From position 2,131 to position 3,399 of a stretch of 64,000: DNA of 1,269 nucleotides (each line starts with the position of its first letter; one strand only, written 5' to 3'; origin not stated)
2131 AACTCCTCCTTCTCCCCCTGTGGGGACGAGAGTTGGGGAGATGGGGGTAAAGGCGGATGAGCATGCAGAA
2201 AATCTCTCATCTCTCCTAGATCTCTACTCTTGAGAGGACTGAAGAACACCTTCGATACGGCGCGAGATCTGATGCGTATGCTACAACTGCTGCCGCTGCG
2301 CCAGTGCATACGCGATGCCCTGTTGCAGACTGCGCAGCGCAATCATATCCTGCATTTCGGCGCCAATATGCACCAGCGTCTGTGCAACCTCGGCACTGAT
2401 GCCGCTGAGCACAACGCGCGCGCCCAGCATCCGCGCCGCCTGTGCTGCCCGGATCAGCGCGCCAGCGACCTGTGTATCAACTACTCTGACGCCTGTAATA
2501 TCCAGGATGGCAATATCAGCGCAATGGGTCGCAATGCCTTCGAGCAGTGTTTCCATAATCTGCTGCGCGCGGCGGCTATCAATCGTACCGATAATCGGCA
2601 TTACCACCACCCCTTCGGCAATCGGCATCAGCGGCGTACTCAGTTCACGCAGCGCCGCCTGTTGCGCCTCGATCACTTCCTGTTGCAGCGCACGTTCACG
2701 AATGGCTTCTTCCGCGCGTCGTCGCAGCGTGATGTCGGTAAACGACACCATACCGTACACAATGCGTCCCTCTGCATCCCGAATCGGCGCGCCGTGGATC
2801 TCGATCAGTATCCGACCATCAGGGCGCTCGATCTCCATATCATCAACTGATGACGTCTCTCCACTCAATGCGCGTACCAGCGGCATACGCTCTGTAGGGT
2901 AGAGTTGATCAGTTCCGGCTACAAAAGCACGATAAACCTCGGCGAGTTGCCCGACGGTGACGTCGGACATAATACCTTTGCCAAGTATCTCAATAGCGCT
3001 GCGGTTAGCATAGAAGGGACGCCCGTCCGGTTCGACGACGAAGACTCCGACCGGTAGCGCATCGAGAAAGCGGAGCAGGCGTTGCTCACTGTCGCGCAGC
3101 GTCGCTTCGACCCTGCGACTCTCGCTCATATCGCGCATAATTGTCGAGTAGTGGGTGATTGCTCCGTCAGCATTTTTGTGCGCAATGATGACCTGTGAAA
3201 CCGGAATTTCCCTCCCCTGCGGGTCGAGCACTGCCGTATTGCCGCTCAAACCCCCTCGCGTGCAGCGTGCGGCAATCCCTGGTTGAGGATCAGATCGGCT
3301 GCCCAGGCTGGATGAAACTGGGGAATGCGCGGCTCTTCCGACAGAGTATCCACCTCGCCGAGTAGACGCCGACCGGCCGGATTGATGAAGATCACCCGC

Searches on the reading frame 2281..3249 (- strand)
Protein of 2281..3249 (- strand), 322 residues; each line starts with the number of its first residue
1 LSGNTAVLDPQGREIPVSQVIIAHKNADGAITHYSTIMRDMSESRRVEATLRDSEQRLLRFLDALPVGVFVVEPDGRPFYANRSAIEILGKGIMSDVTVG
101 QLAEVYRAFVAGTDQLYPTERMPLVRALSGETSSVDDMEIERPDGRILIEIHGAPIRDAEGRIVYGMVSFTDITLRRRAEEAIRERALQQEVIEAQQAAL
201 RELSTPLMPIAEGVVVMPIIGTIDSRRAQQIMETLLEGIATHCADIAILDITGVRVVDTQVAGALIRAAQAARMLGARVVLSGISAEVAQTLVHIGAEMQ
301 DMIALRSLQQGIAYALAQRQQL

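Call 81: search_protein_families(library=pfam, proteins=[window:2281-3249:-], max_evalue=0.001)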
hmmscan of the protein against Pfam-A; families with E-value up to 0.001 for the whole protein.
window:2281-3249:- (322 aa): 7 families
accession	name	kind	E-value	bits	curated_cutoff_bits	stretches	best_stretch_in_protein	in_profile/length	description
PF01740.26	STAS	-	1.7e-14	53.9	22.6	1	207-297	3-93/106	STAS domain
PF08448.16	PAS_4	-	2.7e-13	50.5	23.1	1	62-178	1-110/110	PAS fold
PF13426.13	PAS_9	-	4.1e-12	46.7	27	1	66-174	1-102/103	PAS domain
PF00989.32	PAS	-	2.4e-09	37.6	22.6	1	57-173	2-113/113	PAS fold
PF13466.11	STAS_2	-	2.1e-07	31.5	29.2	1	221-296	5-78/80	STAS domain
PF13188.13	PAS_8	-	2.7e-06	27.5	21.8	1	57-104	2-48/65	PAS domain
PF12860.13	PAS_7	-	4.3e-05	24.1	27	1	62-181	1-115/115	PAS fold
